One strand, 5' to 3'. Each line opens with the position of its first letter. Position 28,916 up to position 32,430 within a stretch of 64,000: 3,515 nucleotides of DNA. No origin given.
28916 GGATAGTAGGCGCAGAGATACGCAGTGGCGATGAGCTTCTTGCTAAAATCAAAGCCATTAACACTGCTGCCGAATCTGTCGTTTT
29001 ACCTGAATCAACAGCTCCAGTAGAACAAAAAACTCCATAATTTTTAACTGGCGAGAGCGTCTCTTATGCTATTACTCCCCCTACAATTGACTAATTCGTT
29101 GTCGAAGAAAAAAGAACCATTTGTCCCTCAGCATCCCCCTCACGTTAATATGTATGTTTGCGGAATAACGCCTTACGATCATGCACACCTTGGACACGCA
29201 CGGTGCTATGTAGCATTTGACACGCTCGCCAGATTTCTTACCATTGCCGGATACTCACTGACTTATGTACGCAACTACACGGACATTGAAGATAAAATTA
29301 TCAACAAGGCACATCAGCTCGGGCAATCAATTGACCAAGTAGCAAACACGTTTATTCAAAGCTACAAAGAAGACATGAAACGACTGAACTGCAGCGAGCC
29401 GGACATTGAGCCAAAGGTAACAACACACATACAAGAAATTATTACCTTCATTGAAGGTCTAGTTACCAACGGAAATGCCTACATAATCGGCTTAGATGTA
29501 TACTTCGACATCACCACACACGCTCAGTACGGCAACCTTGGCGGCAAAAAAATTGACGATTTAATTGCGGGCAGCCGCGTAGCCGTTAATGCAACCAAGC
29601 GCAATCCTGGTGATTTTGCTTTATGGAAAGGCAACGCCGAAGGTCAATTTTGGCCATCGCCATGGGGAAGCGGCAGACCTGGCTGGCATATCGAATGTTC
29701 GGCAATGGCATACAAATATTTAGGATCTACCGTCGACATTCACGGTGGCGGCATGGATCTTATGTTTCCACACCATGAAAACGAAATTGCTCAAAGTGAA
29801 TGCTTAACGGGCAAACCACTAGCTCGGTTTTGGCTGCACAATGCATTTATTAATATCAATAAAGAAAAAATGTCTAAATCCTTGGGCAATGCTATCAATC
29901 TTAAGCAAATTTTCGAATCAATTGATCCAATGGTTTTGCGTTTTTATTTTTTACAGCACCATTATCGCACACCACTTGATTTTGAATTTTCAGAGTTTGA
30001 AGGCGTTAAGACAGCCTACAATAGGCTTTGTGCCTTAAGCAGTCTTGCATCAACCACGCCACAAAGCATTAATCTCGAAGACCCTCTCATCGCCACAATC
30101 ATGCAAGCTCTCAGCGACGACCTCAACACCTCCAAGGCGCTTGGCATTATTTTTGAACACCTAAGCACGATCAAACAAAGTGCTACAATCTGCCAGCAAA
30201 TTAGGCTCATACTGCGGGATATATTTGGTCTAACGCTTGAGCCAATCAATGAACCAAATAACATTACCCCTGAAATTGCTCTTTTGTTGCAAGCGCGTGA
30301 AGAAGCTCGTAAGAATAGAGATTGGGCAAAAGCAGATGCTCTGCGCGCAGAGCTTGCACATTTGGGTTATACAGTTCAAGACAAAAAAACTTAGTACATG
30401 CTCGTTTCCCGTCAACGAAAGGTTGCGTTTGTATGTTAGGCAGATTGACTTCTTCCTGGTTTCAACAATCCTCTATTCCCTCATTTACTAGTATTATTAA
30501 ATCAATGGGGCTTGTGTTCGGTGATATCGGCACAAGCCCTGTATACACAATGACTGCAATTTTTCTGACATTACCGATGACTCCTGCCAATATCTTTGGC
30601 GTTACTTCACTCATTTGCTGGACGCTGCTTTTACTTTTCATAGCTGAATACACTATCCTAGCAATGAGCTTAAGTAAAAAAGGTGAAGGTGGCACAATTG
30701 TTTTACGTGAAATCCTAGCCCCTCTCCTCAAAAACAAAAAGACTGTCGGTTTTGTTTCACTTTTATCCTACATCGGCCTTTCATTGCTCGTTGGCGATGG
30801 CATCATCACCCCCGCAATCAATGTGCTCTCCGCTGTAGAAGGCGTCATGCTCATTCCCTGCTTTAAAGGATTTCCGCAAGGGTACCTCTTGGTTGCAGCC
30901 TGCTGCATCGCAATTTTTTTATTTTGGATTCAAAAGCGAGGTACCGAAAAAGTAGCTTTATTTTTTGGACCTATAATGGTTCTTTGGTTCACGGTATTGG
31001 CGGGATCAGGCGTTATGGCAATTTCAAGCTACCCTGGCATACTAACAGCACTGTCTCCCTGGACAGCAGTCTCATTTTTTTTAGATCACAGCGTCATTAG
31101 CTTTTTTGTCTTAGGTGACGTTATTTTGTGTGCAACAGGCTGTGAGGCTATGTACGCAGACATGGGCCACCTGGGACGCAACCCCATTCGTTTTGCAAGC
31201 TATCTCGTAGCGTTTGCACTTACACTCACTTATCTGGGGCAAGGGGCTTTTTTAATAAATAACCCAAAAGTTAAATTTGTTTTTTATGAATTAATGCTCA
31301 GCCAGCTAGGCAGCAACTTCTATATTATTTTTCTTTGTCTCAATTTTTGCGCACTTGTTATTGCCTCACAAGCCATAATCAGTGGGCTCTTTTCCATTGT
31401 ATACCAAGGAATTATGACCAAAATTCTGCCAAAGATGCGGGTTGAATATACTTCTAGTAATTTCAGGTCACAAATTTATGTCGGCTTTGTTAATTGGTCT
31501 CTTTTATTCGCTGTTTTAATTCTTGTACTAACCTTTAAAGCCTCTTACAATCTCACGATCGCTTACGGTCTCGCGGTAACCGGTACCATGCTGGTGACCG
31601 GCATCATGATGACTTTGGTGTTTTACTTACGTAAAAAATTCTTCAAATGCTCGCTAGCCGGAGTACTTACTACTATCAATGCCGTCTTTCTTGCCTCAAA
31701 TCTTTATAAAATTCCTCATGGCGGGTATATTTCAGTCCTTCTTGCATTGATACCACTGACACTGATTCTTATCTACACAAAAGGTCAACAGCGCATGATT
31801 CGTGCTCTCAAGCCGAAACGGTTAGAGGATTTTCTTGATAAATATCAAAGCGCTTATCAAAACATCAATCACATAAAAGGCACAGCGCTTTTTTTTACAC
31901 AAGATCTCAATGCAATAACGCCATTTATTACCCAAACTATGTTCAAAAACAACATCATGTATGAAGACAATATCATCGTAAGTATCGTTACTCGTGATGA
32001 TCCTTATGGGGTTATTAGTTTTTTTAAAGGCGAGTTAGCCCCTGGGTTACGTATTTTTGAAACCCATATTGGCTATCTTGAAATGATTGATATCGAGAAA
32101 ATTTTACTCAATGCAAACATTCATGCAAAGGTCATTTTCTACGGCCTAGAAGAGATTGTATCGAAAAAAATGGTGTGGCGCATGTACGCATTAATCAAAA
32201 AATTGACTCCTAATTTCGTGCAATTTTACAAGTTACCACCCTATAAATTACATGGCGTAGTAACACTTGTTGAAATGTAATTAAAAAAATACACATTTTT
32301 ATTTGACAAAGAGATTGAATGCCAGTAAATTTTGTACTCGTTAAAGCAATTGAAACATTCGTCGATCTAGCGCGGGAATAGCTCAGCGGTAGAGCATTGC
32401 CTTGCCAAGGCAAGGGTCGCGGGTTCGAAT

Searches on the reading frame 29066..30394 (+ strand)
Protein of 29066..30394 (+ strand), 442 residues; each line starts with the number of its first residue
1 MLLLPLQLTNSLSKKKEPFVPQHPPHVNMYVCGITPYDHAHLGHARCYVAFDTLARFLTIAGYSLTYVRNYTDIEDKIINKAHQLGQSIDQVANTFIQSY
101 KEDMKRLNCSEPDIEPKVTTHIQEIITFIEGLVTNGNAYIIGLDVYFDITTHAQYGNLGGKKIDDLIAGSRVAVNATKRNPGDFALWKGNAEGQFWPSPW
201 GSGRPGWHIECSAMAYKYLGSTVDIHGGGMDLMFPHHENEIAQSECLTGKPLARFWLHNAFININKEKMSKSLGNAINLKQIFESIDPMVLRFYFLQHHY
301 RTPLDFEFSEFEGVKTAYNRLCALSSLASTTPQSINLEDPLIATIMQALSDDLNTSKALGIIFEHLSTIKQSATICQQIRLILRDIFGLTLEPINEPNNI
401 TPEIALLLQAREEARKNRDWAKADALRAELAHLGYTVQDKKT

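Call 51: search_protein_families(library=pfam, proteins=[window:29066-30394:+], max_evalue=0.0001)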
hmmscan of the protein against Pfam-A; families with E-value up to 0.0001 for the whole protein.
window:29066-30394:+ (442 aa): 4 families
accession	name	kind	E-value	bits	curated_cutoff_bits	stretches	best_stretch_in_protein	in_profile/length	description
PF01406.26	tRNA-synt_1e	-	2.1e-122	408.7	27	1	19-312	2-297/301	tRNA synthetases class I (C) catalytic domain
PF09334.17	tRNA-synt_1g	-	9e-14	51.5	20.1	2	259-315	318-373/391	tRNA synthetases class I (M)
PF23493.1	CysS_C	-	3.3e-11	43.6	23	1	400-441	4-45/51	Cysteinyl-tRNA ligase anticodon binding domain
PF01921.24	tRNA-synt_1f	-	1.4e-06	28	27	1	259-321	273-335/360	tRNA synthetases class I (K)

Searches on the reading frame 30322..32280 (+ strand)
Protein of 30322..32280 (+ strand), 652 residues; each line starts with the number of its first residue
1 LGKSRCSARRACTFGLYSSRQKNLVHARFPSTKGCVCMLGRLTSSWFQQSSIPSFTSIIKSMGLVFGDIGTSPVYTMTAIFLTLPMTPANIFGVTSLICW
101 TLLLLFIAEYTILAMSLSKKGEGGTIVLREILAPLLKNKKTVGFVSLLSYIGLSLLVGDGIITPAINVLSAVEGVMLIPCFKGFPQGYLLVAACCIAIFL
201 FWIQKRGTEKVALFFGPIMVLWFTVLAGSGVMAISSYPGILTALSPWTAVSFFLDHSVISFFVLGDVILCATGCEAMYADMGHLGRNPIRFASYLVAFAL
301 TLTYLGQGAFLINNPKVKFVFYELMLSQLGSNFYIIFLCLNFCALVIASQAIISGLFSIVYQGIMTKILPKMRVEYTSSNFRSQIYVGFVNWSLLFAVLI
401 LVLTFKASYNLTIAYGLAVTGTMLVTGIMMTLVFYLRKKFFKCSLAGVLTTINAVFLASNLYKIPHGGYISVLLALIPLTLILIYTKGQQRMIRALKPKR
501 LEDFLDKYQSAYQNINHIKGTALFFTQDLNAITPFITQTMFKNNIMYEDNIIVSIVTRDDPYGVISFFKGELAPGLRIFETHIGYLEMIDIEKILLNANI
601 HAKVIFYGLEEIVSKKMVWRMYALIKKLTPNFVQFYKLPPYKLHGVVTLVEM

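Call 52: search_protein_families(library=pfam, proteins=[window:30322-32280:+], max_evalue=0.0001)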
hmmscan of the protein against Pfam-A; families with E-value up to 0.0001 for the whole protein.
window:30322-32280:+ (652 aa): 2 families
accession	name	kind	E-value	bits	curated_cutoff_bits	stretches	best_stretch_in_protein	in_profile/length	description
PF02705.21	K_trans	-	3e-143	478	24.8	1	58-501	2-446/454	K+ potassium transporter integral membrane domain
PF22776.1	K_trans_C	-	3.6e-17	63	24.8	1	519-652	1-151/151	K+ potassium transporter C-terminal domain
